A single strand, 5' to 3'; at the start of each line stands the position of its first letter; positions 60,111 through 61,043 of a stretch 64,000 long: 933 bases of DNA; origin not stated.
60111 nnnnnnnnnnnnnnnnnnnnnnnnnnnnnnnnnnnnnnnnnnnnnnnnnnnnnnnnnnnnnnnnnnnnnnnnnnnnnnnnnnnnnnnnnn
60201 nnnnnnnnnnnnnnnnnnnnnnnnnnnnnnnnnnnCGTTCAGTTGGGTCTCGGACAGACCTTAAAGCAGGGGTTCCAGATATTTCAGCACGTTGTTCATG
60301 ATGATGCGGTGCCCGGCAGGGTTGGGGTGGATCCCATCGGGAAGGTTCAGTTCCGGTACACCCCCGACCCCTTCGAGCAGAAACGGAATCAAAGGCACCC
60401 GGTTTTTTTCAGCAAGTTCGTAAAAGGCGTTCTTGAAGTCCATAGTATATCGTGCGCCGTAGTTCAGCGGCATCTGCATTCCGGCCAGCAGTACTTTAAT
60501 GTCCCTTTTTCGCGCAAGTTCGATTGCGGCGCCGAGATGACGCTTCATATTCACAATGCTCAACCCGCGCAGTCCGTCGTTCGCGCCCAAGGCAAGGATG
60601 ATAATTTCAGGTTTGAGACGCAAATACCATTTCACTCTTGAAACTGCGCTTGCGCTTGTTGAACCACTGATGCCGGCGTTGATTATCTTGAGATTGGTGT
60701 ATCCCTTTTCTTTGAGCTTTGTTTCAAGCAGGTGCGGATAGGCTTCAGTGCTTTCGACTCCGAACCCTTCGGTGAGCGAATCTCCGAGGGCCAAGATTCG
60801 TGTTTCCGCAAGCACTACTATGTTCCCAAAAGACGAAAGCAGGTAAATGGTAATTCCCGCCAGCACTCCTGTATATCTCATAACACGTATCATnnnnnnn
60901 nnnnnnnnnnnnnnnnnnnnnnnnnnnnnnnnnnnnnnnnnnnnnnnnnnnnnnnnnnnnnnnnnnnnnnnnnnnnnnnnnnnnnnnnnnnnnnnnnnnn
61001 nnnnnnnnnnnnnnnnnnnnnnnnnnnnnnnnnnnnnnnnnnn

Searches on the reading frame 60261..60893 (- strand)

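Call 63: search_protein_families(library=pfam, proteins=[window:60261-60893:-], max_evalue=0.001)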
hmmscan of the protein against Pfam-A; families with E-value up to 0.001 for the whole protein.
window:60261-60893:- (210 aa): 5 families
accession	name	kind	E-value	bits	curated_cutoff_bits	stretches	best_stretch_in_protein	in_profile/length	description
PF13472.12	Lipase_GDSL_2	-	2.7e-27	96.8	32.9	1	35-197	1-178/178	GDSL-like Lipase/Acylhydrolase family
PF00657.28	Lipase_GDSL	-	1.5e-16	61.6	23.6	1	33-200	1-206/208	GDSL-like Lipase/Acylhydrolase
PF25182.1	NonGDSL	-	3.2e-08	33.6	80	1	30-145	27-145/220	Non-GDSL lipase-like family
PF17182.10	OSK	-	0.00027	20.7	27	1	74-148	51-124/202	OSK domain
PF04311.20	DUF459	-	0.00028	20.7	27.2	0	32-107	1-72/197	Protein of unknown function (DUF459)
